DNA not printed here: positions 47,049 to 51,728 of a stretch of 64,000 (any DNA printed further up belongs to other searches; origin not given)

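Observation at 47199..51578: Giant polytopic membrane protein built from three internal repeats of about 340 aa, with no recognisable family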

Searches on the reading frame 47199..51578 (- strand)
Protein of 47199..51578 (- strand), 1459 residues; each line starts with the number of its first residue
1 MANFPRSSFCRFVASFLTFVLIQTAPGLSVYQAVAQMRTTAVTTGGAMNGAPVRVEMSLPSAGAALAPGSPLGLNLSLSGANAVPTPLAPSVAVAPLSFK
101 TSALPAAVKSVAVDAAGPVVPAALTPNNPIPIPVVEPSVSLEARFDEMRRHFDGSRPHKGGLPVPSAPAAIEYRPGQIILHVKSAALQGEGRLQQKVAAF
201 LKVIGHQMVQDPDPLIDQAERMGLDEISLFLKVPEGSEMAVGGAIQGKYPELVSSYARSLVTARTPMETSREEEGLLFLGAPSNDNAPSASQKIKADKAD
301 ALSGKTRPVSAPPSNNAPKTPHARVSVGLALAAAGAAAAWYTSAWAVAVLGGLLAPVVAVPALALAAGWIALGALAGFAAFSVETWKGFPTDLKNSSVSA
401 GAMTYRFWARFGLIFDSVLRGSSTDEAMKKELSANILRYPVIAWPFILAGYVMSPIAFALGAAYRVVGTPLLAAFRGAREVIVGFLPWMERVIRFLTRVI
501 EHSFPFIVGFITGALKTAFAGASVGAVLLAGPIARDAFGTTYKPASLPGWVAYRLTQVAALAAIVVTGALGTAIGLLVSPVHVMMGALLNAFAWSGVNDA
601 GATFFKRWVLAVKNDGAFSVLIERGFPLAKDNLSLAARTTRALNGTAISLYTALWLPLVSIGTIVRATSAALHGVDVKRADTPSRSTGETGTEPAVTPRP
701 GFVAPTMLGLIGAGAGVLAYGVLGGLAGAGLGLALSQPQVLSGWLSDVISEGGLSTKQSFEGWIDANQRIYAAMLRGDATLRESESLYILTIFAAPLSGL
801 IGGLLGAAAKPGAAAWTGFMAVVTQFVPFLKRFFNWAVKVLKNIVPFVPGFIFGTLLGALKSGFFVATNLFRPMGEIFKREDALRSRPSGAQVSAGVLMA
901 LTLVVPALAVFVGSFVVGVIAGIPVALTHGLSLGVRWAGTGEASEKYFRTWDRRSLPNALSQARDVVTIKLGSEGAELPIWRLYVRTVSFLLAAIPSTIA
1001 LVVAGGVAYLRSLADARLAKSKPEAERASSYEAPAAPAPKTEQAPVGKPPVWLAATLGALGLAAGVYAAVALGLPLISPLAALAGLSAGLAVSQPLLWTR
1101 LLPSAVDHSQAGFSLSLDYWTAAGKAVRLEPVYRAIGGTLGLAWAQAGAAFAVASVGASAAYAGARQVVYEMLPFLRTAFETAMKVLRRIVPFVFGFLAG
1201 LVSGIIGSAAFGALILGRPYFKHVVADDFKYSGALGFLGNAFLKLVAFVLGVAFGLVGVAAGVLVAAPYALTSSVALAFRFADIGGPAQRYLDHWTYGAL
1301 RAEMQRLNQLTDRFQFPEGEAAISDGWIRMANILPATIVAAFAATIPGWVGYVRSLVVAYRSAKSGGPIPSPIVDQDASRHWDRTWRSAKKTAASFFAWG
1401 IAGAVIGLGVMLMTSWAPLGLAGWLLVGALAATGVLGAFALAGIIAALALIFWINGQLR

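Call 5: search_protein_families(library=pfam, proteins=[window:47199-51578:-], max_evalue=0.01)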
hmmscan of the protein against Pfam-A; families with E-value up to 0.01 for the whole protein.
window:47199-51578:- (1459 aa): 0 families

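Call 8: find_homologous_proteins(query=window:47199-51578:-)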
Query window:47199-51578:- (1459 aa): 44 proteins with E <= 0.001 among 8000 candidates.
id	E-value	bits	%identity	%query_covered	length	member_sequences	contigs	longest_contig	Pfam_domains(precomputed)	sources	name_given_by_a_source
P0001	0.0e+0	3038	100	97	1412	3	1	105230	-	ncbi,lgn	-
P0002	0.0e+0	1795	69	79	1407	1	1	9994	-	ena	-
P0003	0.0e+0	1783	69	79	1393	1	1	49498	-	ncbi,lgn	-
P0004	0.0e+0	1779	69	79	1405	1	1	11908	-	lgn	-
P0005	0.0e+0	1779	70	79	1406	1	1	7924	-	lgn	-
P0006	0.0e+0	1776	67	82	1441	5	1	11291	-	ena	-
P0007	0.0e+0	1775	69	79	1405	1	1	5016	-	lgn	-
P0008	0.0e+0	1774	68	81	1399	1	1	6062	-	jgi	jgi:phage-related protein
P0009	0.0e+0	1772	68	81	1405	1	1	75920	-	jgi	jgi:hypothetical protein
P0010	0.0e+0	1764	68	80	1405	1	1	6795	-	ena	-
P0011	0.0e+0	1744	65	83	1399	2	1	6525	-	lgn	-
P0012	0.0e+0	1738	66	83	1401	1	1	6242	-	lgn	-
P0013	0.0e+0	1734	65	83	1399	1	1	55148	-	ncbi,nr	ncbi:MAG: hypothetical protein Q8T11_07370 [Elusimicrobiota bacterium]|nr:hypothetical protein [Elus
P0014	0.0e+0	1730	69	79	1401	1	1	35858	-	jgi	jgi:hypothetical protein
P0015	0.0e+0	1707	66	79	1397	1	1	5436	-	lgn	-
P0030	0.0e+0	1364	58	81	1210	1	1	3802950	-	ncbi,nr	ncbi:MAG: hypothetical protein M0D55_02770 [Elusimicrobiota bacterium]|nr:MAG: hypothetical protein 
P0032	0.0e+0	1260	54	79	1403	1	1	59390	-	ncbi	-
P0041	4.5e-107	377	29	75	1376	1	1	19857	-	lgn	-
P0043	2.9e-98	348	39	16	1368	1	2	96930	-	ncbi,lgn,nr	ncbi:MAG: hypothetical protein HYZ75_09625 [Elusimicrobia bacterium]|nr:hypothetical protein [Elusim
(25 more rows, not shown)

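Call 18: find_encoding_contigs(protein=P0030, flank=10000, max_places=2)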
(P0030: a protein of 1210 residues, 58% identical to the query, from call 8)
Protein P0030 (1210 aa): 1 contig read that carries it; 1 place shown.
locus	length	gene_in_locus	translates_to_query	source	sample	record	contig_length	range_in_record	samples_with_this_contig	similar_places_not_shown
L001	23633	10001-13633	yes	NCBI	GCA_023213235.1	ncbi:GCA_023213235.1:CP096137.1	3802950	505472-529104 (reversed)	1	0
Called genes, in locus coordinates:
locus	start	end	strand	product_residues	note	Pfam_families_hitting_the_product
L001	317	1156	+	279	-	PF13406:SLT_2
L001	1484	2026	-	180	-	PF06940:DUF1287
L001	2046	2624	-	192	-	-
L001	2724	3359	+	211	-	-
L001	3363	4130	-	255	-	PF00106:adh_short, PF01370:Epimerase (weak), PF08659:KR, PF13561:adh_short_C2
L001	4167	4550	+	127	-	-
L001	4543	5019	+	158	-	PF06983:3-dmu-9_3-mt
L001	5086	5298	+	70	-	-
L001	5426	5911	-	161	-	PF00578:AhpC-TSA, PF08534:Redoxin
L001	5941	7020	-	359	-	PF01883:FeS_assembly_P, PF00142:Fer4_NifH (faint), PF01656:CbiA, PF09140:MipZ (weak), PF10609:ParA, PF13614:AAA_31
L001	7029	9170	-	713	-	PF12437:GSIII_N, PF00120:Gln-synt_C, PF18318:Gln-synt_C-ter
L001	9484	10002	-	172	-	-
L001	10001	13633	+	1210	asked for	-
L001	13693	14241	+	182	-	-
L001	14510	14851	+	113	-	-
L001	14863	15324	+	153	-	PF02979:NHase_alpha (weak)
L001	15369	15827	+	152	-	-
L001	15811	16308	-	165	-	-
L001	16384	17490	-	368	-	-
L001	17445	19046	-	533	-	-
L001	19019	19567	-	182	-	-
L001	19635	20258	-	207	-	PF04773:FecR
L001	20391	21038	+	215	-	PF01521:Fe-S_biosyn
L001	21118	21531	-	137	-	PF04238:DUF420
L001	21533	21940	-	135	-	-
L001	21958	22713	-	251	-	PF06778:Chlor_dismutase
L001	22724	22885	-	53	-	-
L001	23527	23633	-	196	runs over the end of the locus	PF12728:HTH_17, PF00072:Response_reg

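Call 19: find_encoding_contigs(protein=P0043, flank=10000, max_places=2)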
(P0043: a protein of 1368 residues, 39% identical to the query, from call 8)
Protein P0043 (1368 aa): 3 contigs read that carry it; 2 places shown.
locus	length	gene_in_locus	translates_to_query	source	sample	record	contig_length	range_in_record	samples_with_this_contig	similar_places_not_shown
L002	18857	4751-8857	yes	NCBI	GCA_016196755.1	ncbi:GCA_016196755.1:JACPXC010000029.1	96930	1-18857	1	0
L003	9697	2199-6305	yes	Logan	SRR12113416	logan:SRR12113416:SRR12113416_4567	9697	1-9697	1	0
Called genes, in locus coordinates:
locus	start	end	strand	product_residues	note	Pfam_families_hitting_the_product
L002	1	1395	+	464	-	?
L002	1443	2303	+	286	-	-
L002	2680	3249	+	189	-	PF04264:YceI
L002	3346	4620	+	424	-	PF04525:LOR (weak)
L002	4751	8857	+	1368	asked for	-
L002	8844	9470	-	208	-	-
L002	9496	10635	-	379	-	PF13432:TPR_16 (weak), PF14559:TPR_19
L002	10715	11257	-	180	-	-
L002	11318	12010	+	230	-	PF02230:Abhydrolase_2, PF03959:FSH1 (weak)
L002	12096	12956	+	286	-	-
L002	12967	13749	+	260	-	PF01925:TauE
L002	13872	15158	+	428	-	PF00082:Peptidase_S8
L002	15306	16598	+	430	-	PF00082:Peptidase_S8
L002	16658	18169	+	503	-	PF00106:adh_short, PF13561:adh_short_C2 (weak)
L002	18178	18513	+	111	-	PF13146:TRL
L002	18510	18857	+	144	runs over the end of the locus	-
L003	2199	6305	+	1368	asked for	-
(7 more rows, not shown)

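Call 21: search_protein_families(library=pfam, proteins=[L001:13693-14241:+, L001:9484-10002:-, L002:8844-9470:-, L002:3346-4620:+], max_evalue=1)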
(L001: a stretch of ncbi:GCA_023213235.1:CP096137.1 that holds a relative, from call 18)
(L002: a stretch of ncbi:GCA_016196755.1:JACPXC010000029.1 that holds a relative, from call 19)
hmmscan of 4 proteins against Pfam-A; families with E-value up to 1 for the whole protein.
L001:13693-14241:+ (182 aa): 0 families

L001:9484-10002:- (172 aa): 0 families

L002:8844-9470:- (208 aa): 0 families

L002:3346-4620:+ (424 aa): 4 families
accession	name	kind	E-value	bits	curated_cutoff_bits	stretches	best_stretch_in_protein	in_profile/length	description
PF04525.18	LOR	-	6.7e-05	23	24.5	2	262-317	37-96/187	LURP-one-related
PF08797.16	HIRAN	-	0.14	12.4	24.7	1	302-351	39-85/96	HIRAN domain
PF03735.19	ENT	-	0.25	11.9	28.5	0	301-328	13-40/71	ENT domain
PF02538.19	Hydantoinase_B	-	0.86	8.4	26.8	0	80-162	317-398/519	Hydantoinase B/oxoprolinase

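Call 22: search_solved_structures(query=A1, max_evalue=10)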
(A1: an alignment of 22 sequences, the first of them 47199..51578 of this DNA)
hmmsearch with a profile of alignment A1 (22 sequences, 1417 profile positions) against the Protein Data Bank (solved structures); distinct sequences matched with E-value up to 10: 4.
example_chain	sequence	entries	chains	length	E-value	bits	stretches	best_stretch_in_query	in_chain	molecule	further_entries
5di3_B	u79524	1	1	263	0.45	11.3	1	948-1002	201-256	ADP-ribosylation factor-like protein 13B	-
2v0x_A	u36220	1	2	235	1.7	9.5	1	87-181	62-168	LAMINA-ASSOCIATED POLYPEPTIDE 2 ISOFORMS ALPHA/ZETA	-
5jys_A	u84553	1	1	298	5.5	7.7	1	29-248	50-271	Protein PRY1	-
9v33_L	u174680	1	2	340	8.6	7.1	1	47-195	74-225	Polycomb group protein Asx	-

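Call 23: search_protein_families(library=ncbifam, proteins=[window:47199-51578:-], max_evalue=1)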
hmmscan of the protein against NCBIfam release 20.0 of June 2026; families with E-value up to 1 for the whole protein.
window:47199-51578:- (1459 aa): 0 families

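Call 30: search_protein_families(library=phrogs, proteins=[window:47199-51578:-], max_evalue=1)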
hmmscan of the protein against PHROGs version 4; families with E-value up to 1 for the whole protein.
window:47199-51578:- (1459 aa): 1 family
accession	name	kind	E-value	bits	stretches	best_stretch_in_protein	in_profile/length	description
phrog_36058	-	unknown function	0.78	9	0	814-858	448-492/766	-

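Call 37: find_encoding_contigs(protein=P0041, flank=10000, max_places=2)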
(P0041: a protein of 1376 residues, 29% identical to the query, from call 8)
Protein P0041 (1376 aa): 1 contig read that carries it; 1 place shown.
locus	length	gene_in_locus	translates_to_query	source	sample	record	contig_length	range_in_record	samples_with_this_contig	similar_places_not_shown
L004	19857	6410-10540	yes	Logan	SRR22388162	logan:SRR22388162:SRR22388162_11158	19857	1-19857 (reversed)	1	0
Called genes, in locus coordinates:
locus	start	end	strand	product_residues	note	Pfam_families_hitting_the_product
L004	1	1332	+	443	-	?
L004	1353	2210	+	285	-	-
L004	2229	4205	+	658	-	PF08495:FIST, PF10442:FIST_C, PF00211:Guanylate_cyc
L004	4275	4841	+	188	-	PF00440:TetR_N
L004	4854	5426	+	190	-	PF04264:YceI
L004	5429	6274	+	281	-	PF05368:NmrA, PF13460:NAD_binding_10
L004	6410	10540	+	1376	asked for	-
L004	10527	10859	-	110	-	PF06172:Cupin_5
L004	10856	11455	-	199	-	-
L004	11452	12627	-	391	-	PF14559:TPR_19 (weak)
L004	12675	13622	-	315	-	PF13505:OMP_b-brl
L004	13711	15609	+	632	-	PF13428:TPR_14 (faint), PF01694:Rhomboid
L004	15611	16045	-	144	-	-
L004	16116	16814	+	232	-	PF02230:Abhydrolase_2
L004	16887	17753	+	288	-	-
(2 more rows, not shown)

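Call 38: find_encoding_contigs(protein=P0032, flank=10000, max_places=2)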
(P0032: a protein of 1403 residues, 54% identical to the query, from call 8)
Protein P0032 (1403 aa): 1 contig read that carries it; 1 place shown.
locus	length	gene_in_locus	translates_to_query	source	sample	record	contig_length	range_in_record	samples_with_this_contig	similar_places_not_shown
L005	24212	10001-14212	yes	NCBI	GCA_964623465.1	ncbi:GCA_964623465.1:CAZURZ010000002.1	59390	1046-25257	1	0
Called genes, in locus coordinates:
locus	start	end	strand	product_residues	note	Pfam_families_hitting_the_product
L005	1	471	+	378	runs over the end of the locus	PF18854:baeRF_family10 (faint)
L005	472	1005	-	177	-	-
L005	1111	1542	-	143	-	-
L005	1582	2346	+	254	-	PF01435:Peptidase_M48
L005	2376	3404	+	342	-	PF00487:FA_desaturase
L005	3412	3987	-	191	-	PF06940:DUF1287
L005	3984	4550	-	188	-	-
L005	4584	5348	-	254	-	PF00106:adh_short, PF01370:Epimerase (weak), PF08659:KR, PF13561:adh_short_C2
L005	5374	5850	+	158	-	PF06983:3-dmu-9_3-mt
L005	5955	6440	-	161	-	PF00578:AhpC-TSA, PF08534:Redoxin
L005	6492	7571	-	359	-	PF01883:FeS_assembly_P, PF00142:Fer4_NifH (faint), PF01656:CbiA, PF02374:ArsA_ATPase (faint), PF09140:MipZ (weak), PF10609:ParA, PF13614:AAA_31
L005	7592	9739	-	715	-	PF12437:GSIII_N, PF00120:Gln-synt_C, PF18318:Gln-synt_C-ter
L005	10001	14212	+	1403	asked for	-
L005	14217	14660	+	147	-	PF04307:YdjM (weak)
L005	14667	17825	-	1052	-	-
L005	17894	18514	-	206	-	PF04773:FecR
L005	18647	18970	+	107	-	PF01521:Fe-S_biosyn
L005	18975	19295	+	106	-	PF01521:Fe-S_biosyn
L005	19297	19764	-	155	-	PF13238:AAA_18, PF13671:AAA_33 (faint)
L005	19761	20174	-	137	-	PF04238:DUF420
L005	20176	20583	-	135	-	-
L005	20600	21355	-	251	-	PF06778:Chlor_dismutase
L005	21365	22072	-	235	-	PF00515:TPR_1 (faint), PF07719:TPR_2 (faint), PF07721:TPR_4 (faint), PF13414:TPR_11 (faint)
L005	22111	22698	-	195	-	PF12728:HTH_17, PF00072:Response_reg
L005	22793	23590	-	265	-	PF13371:TPR_9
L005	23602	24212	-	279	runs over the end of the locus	-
